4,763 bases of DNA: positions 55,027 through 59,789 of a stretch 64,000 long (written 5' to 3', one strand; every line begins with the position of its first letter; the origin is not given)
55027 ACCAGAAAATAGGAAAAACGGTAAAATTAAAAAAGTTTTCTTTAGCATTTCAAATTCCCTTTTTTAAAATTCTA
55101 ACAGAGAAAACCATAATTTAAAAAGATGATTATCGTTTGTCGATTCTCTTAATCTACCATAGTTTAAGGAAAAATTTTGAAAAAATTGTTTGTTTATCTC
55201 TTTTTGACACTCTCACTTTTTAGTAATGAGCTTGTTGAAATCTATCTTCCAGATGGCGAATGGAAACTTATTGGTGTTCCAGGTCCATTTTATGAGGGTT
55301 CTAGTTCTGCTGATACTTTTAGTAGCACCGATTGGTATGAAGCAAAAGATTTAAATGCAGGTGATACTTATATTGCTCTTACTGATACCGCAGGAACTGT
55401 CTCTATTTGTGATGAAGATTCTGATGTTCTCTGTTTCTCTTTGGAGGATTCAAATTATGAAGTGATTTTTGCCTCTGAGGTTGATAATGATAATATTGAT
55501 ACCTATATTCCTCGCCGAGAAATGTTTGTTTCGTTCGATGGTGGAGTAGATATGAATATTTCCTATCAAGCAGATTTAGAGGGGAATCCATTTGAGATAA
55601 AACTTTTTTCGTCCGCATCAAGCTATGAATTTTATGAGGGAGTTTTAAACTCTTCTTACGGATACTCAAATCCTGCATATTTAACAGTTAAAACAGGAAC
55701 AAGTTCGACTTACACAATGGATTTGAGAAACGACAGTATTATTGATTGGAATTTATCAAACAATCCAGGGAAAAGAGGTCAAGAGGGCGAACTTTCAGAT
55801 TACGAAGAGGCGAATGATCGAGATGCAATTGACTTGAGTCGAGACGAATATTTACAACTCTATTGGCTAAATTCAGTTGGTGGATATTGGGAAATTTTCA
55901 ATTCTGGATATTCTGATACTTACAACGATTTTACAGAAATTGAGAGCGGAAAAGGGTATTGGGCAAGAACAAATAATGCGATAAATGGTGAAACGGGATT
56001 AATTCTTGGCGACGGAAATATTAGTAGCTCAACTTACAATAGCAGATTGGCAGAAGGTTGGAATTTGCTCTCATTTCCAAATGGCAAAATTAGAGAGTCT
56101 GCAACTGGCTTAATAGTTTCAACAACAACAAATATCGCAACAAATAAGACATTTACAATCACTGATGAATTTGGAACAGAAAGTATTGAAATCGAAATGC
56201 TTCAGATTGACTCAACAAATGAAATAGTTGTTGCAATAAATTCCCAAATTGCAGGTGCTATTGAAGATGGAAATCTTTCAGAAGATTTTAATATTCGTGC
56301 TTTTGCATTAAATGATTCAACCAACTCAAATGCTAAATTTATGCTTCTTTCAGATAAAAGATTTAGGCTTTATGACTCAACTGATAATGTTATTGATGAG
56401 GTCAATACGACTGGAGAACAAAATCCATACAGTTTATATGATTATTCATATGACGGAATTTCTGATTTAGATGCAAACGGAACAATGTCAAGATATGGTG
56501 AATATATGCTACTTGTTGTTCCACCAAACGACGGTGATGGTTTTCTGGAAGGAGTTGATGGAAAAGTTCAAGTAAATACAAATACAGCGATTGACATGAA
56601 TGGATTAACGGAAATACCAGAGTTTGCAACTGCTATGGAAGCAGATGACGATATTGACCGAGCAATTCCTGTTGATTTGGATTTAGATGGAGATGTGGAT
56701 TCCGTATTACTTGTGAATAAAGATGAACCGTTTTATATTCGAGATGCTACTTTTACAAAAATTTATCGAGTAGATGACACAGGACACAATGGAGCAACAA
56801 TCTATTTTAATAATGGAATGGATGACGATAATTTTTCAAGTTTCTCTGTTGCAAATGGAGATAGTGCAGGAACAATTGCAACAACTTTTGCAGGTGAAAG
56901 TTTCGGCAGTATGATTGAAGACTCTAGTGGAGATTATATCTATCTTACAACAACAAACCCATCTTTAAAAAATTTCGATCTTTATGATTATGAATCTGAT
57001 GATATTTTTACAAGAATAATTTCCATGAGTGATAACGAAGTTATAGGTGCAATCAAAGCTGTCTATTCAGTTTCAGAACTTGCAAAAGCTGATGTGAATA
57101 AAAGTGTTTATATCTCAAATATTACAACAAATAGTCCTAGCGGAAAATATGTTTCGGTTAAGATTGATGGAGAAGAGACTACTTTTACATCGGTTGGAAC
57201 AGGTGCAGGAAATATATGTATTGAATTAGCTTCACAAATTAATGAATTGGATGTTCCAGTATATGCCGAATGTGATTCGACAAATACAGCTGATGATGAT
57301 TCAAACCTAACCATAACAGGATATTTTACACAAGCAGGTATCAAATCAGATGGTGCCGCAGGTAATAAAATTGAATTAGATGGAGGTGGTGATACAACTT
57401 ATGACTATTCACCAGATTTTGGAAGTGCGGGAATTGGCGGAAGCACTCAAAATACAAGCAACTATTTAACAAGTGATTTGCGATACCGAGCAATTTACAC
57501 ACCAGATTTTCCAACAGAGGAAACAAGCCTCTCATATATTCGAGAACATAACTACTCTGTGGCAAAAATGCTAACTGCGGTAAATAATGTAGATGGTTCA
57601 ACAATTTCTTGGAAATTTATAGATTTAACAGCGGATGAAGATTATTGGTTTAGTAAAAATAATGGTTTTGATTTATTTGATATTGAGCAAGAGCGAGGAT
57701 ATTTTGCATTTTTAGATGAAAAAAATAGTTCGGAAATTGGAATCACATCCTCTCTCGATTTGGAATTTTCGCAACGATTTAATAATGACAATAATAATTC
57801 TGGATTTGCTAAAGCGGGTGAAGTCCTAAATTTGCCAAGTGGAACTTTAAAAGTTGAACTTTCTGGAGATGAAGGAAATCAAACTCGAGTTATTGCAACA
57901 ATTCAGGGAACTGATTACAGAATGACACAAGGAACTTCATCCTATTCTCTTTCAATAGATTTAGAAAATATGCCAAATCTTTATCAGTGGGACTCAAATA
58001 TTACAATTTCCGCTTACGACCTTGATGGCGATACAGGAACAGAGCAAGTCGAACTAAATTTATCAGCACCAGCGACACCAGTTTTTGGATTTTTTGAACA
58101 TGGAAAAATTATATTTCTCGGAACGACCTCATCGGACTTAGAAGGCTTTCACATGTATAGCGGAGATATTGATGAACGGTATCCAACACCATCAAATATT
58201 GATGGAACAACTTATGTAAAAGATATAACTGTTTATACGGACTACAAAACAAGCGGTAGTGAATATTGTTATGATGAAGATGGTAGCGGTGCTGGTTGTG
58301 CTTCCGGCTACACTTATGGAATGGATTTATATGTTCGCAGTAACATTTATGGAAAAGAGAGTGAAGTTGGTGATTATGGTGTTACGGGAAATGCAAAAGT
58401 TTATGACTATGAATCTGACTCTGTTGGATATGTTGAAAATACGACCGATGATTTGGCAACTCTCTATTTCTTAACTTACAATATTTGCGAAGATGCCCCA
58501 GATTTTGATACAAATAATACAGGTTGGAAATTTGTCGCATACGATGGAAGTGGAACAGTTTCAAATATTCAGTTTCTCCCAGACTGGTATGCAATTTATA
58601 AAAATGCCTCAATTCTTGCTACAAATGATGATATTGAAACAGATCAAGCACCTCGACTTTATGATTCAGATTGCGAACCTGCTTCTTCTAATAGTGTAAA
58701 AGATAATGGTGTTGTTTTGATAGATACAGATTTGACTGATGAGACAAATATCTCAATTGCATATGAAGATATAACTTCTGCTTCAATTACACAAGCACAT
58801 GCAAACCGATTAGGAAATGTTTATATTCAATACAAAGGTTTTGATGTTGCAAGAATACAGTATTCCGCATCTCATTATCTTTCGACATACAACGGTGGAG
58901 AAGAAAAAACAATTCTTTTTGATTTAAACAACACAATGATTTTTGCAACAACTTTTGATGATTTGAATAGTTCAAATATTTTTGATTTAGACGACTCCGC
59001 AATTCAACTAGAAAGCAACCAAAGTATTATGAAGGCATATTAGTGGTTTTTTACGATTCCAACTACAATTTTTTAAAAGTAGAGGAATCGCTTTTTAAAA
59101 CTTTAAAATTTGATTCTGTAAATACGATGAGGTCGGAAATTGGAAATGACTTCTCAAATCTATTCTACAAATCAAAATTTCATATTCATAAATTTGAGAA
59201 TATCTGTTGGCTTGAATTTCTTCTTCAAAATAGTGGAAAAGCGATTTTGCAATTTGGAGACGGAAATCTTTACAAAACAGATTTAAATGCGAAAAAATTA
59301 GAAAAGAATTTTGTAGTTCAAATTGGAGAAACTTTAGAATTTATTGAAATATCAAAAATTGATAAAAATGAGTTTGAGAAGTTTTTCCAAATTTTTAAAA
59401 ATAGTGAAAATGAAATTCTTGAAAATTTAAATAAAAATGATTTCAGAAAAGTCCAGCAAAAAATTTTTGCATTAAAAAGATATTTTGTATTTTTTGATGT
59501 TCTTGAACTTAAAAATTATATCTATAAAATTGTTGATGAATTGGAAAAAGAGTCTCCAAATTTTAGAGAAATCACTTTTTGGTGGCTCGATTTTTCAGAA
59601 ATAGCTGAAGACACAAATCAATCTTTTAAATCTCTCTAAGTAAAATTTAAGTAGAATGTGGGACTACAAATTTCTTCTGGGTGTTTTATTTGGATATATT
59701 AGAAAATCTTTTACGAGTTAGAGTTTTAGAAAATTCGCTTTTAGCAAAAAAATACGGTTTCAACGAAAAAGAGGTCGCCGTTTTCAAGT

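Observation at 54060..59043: Divergent pseudopilin operon and 1288-aa secreted protein with a Ca-binding motif: possible pilus-associated adhesin or uncharacterised surface system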

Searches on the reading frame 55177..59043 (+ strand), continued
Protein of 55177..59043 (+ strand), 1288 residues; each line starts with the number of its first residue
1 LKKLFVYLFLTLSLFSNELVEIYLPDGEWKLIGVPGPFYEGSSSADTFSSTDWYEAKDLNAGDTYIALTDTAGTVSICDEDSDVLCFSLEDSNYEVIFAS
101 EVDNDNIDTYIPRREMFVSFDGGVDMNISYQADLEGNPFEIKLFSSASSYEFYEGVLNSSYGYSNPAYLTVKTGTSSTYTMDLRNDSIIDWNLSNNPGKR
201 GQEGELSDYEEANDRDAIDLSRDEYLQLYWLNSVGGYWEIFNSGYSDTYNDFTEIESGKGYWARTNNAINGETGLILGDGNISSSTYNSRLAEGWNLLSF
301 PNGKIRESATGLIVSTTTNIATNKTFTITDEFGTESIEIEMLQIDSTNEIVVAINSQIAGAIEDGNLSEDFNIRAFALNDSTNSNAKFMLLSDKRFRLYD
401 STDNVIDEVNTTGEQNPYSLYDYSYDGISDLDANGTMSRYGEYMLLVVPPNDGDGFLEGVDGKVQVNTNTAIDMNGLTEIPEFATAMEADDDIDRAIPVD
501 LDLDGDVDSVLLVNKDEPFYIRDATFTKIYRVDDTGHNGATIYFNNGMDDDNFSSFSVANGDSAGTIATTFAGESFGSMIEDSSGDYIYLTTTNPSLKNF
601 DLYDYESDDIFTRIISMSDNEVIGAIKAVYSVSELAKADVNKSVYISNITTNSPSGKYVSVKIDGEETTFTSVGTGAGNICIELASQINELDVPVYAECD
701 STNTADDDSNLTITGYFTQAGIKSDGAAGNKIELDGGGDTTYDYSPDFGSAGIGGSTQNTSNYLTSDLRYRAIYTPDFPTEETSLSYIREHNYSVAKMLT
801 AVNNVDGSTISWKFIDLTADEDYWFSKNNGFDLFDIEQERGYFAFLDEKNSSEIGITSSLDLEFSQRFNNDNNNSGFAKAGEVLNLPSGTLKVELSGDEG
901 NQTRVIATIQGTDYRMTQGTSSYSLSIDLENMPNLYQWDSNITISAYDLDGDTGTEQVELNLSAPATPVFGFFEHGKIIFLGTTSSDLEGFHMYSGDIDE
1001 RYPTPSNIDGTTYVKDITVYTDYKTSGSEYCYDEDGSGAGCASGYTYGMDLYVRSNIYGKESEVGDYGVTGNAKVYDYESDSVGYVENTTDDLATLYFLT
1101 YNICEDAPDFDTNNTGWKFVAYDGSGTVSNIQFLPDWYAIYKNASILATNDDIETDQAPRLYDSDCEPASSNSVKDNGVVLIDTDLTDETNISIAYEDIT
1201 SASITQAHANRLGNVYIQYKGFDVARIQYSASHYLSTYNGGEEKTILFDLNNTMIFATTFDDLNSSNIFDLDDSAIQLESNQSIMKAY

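Call 20: find_homologous_proteins(query=A1, max_evalue=0.001)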
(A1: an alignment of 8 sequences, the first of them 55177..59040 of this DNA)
Query A1 (8 sequences) (1288 aa, profile of the alignment): 10 proteins with E <= 0.001 among 8000 candidates.
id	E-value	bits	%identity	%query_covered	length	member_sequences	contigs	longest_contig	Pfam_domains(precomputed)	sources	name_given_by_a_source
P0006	0.0e+0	2048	40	99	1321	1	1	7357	-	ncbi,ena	-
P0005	0.0e+0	2038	42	99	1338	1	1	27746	-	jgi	jgi:hypothetical protein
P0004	0.0e+0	2007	41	100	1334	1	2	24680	-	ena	-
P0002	0.0e+0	1995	45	100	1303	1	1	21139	-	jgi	jgi:hypothetical protein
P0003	0.0e+0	1956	43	100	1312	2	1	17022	-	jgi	jgi:hypothetical protein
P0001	0.0e+0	1905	62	99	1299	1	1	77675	-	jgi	jgi:hypothetical protein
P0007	0.0e+0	1727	34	79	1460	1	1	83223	-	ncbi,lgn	-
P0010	8.6e-71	257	27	51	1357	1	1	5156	-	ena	-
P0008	2.4e-42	163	26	24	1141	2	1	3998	-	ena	-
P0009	1.8e-32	130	27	18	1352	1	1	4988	-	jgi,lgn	jgi:hypothetical protein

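Call 80: search_protein_families(library=pfam, proteins=[L010:3834-6020:-, L010:3325-3837:-, L010:1930-3333:+, L010:887-1933:+, L010:94-918:+, L010:7489-8085:+, L010:6094-7488:+], max_evalue=0.001)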
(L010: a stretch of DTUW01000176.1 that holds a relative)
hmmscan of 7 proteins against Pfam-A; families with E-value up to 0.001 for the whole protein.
L010:3834-6020:- (728 aa): 3 families
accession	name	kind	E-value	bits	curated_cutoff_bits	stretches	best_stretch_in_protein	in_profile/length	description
PF21436.2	STT3-PglB_core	-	1.5e-47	161.9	23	1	478-602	1-131/131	STT3/PglB/AglB core domain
PF02516.20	STT3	-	1.4e-23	84.5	24.5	1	35-249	25-244/405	Oligosaccharyl transferase STT3, N-terminal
PF18527.6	STT3_PglB_C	-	8.8e-16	58.2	26.5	1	610-688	1-79/80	STT3/PglB C-terminal beta-barrel domain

L010:3325-3837:- (170 aa): 0 families

L010:1930-3333:+ (467 aa): 1 family
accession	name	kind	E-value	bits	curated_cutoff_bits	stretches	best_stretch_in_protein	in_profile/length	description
PF16963.10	PelD_GGDEF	-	6.3e-05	23.3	27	1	125-216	7-101/125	PelD GGDEF domain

L010:887-1933:+ (348 aa): 4 families
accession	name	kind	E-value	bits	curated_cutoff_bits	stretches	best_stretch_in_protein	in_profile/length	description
PF13692.12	Glyco_trans_1_4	-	1.1e-30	107.2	27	1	174-310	2-142/142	Glycosyl transferases group 1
PF00534.26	Glycos_transf_1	-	1.1e-30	106.8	26.4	1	171-321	13-169/172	Glycosyl transferases group 1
PF13439.12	Glyco_transf_4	-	3.9e-08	33.9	28.5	1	14-152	2-163/170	Glycosyltransferase Family 4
PF20706.3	GT4-conflict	-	0.00039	20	26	1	242-286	279-323/385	Family 4 Glycosyltransferase in conflict systems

L010:94-918:+ (274 aa): 2 families
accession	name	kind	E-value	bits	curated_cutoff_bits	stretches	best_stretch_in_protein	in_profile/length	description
PF13487.12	HD_5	-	3.2e-33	115.3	27.2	1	88-245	12-170/170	HD domain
PF01966.28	HD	-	1.8e-21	77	22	1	91-213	2-115/116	HD domain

L010:7489-8085:+ (198 aa): 0 families

L010:6094-7488:+ (464 aa): 2 families
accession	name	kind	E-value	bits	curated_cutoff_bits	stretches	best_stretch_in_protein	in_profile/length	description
PF02470.25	MlaD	-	9.7e-14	51.8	25.1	1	43-118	2-81/81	MlaD protein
PF11887.13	Mce4_CUP1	-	3.2e-05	24.1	32.6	0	138-227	86-177/222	Cholesterol uptake porter CUP1 of Mce4, putative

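Call 81: search_solved_structures(query=L010:3834-6020:-, max_evalue=0.001)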
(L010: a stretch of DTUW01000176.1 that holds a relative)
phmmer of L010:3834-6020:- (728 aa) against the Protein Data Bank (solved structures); distinct sequences matched with E-value up to 0.001: 5.
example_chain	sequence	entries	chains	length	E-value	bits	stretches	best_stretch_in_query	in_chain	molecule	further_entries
3rce_A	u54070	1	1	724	3.9e-133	448.6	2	297-727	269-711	Oligosaccharide transferase to N-glycosylate proteins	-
5ogl_A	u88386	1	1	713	1.5e-132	446.7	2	294-727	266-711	Undecaprenyl-diphosphooligosaccharide--protein glycotransferase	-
6gxc_A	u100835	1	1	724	1.6e-132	446.6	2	294-727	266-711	Undecaprenyl-diphosphooligosaccharide--protein glycotransferase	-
3aag_A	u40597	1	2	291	1.2e-50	176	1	456-728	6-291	General glycosylation pathway protein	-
8i9p_Lh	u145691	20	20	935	0.00021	23.1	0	97-169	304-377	dolichyl-diphosphooligosaccharide--protein glycotransferase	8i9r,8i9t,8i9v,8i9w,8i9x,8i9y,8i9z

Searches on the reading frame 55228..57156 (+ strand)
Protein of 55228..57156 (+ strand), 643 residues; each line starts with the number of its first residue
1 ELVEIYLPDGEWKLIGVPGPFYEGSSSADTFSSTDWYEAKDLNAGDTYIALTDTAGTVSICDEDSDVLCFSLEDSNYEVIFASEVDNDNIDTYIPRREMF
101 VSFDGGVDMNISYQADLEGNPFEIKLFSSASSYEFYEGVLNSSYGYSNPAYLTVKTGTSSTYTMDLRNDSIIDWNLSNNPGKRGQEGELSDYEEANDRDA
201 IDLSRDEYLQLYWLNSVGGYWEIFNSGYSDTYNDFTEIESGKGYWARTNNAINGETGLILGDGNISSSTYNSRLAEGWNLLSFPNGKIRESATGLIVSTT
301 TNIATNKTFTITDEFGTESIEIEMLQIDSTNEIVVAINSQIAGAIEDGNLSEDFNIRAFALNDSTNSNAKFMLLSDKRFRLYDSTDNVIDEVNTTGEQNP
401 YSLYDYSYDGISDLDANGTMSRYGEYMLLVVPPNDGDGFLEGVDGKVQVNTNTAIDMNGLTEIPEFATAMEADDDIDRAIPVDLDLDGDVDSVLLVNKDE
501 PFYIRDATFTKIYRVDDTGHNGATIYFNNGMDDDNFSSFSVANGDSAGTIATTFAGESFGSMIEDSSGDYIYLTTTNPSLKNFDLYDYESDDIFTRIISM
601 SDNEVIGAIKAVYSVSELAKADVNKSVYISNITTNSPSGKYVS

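Call 35: predict_structure(alignment_id=A2)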
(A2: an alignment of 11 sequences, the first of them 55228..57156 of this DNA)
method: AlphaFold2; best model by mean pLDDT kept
length: 643 residues; sequences in the alignment: 11
mean_pLDDT: 67.5   pTM: 0.51
mean pLDDT of the five models: 67.5, 67.0, 65.5, 59.6, 54.8
residues with pLDDT >= 90: 30; 70-90: 341; 50-70: 127; < 50: 145
segments of 3 or more residues with pLDDT < 50: 1-6, 18-34, 156-164, 168-205, 216-219, 251-290, 599-604, 621-643
pLDDT, mean of each block of 10 residues (from residue 1): 45 51 30 60 76 69 83 78 72 83 84 80 78 74 82 51 45 32 30 34 51 57 67 64 63 41 36 34 30 80 71 82 71 82 78 80 66 86 81 89 84 84 79 80 72 78 90 88 79 83 74 79 83 76 85 81 81 81 75 67 59 67 33 31 24
secondary structure, 60 per line:
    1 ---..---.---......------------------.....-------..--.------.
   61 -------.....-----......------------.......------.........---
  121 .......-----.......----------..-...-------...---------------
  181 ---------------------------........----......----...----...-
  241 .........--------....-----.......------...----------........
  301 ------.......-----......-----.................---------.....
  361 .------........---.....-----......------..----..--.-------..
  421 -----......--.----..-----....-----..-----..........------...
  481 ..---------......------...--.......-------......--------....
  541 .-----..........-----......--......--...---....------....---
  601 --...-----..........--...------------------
elements in order: E13-18 E37-41 E68-72 E78-83 E96-102 E109-114 E121-127 E133-139 E153-155 E163-165 E208-215 E220-225 E237-239 E241-249 E258-261 H267-273 E280-282 E293-300 E307-313 E319-324 H330-346 E356-361 E368-375 E379-383 E389-394 E426-431 E446-449 H463-471 E478-482 E492-497 E504-506 E509-515 E523-528 E537-541 H547-556 E562-567 E570-575 E584-587 E594-597 E611-614 H615-620

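Call 71: fold_search(model_id=the predicted structure, library=pdb)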
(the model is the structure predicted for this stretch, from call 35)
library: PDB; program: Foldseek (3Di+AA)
matches with E <= 10: 442; with E <= 0.001: 0
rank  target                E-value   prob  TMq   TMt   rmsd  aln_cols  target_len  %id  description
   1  6uea_C                1.1e-02  0.11  0.09  0.11  24.9       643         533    9  Structure of pentameric sIgA complex (released 2020-02-19)
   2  4ffg_A                1.8e-02  0.06  0.06  0.07  24.1       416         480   10  Crystal Structure of Levan Fructotransferase from Arthrobacter ureafaciens in complex with DFA-IV (released 2012-07-18)
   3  8erm_A                2.3e-02  0.66  0.13  0.33  13.2       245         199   11  Crystal structure of FliC D2/D3 domains from Pseudomonas aeruginosa PAO1 (released 2023-05-17)
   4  4nx9                  7.4e-02  0.23  0.09  0.17  12.2       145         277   13  Crystal structure of Pseudomonas aeruginosa flagellin FliC (released 2014-01-29)
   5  9n8a_A1               7.8e-02  0.47  0.11  0.17  14.8       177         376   15  In situ structure of the sheathed FlaD flagellar filament in Vibrio cholerae (released 2025-09-24)
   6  7tzg_C                9.1e-02  0.03  0.06  0.09  28.0       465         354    8  Structure of human LAG3 in complex with antibody single-chain variable fragment (released 2022-05-11)
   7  5h9x                  1.0e-01  0.04  0.06  0.08  22.8       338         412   12  Crystal structure of GH family 64 laminaripentaose-producing beta-1,3-glucanase from Paenibacillus barengoltzii (released 2017-02-15)
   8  9n8h_A                1.1e-01  0.44  0.10  0.16  14.7       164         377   15  In situ sheathed flagellar filament of Vibrio cholerae resolved with helical reconstruction. (released 2025-09-24)
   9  7y1c_Y                1.3e-01  0.99  0.12  0.10   3.9       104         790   14  CryoEM structure of Klebsiella phage Kp9 tail complex applied with C6 symmetry (released 2023-06-14)
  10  9n8g_A                1.7e-01  0.82  0.12  0.19  11.4       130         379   12  In situ sheathed FlaA flagellar filament of Vibrio cholerae (released 2025-09-24)
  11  5mc9_A                1.7e-01  0.02  0.08  0.09  24.1       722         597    8  Crystal structure of the heterotrimeric integrin-binding region of laminin-111 (released 2017-02-08)
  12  9atl_A                1.7e-01  0.47  0.11  0.17  14.8       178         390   12  Cryo-EM of Stenotrophomonas maltophilia flagellum (released 2024-11-13)
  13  7sob_A                1.8e-01  0.04  0.05  0.04  20.8       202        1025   10  SARS-CoV-2 S B.1.617.1 kappa variant + S309 + S2L20 Global Refinement (released 2021-11-17)
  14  9p7r_A1               1.9e-01  0.66  0.12  0.18  11.4       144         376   12  In situ structure of the sheathed FlaB flagellar filament in Vibrio cholerae (released 2025-09-24)
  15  9d9w_Aa               1.9e-01  0.66  0.10  0.15  10.0       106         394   12  Mycobacteriophage Bxb1 C1 Capsid and Portal - Composite map and model (released 2024-10-09)
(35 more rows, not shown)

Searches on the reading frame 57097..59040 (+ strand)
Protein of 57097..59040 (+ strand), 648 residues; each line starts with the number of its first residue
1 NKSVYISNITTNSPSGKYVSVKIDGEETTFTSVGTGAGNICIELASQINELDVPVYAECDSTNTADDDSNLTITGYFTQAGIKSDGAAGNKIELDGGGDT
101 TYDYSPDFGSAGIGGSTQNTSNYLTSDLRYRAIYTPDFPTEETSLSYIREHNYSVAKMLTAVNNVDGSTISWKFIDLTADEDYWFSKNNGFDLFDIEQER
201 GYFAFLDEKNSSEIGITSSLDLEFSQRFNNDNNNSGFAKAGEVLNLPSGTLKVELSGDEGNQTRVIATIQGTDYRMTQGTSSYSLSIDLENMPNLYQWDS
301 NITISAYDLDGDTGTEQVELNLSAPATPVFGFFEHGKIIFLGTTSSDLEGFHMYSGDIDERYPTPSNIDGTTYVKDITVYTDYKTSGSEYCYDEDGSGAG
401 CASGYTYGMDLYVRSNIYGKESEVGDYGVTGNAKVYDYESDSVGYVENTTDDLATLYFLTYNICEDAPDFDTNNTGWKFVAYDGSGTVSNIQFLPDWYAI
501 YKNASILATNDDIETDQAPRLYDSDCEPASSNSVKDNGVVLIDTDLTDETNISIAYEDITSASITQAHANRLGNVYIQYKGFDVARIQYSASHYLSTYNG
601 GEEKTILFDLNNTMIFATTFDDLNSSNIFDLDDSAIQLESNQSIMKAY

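Call 36: predict_structure(alignment_id=A3)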
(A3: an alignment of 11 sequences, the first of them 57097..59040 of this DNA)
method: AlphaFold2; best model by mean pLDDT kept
length: 648 residues; sequences in the alignment: 11
mean_pLDDT: 61.5   pTM: 0.43
mean pLDDT of the five models: 61.5, 58.8, 58.8, 55.2, 51.4
residues with pLDDT >= 90: 12; 70-90: 251; 50-70: 189; < 50: 196
segments of 3 or more residues with pLDDT < 50: 105-147, 162-174, 176-187, 189-201, 231-239, 367-369, 385-436, 466-473, 498-502, 523-532, 566-569, 635-648
pLDDT, mean of each block of 10 residues (from residue 1): 67 68 80 77 84 73 81 66 69 62 47 30 33 37 45 53 47 49 46 41 51 78 74 43 79 77 78 82 86 75 77 79 70 59 79 72 51 73 49 36 34 33 30 42 60 68 53 60 77 58 64 67 44 60 70 69 47 79 82 77 74 67 74 45 35
secondary structure, 60 per line:
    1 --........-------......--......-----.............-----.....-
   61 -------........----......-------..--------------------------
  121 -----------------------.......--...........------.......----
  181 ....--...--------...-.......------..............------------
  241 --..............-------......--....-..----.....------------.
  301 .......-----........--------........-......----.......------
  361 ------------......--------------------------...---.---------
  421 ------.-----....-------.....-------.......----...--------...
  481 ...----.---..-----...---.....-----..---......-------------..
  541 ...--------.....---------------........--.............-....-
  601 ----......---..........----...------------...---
elements in order (helices of 4 or more, strands of 3 or more residues): E3-10 E18-23 E26-31 H37-49 E55-59 E68-75 E80-85 H144-150 E153-163 E170-176 H181-184 E202-208 E215-228 E243-256 E264-269 E272-275 E283-287 E300-307 E313-320 E329-333 E338-343 E348-354 E373-378 E405-407 E433-436 E444-448 E456-462 E478-483 E505-509 H522-525 E539-543 E552-556 E572-579 E582-590 H591-594 H596-599 E605-610 E614-619 H620-623 E628-630 E643-645

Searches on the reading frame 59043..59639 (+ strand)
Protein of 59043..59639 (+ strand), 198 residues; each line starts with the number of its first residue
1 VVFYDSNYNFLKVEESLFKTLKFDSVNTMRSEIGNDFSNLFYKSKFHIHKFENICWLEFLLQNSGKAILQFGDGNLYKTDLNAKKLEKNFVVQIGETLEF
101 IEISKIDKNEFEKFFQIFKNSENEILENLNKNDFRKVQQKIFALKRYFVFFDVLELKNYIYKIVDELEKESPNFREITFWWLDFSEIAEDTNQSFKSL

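Call 3: search_protein_families(library=pfam, proteins=[window:59043-59639:+], max_evalue=0.1)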
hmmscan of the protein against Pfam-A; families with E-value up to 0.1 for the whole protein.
window:59043-59639:+ (198 aa): 0 families

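Call 4: search_protein_families(library=ncbifam, proteins=[window:59043-59639:+], max_evalue=0.1)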
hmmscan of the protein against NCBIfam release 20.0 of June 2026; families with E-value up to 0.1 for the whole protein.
window:59043-59639:+ (198 aa): 0 families
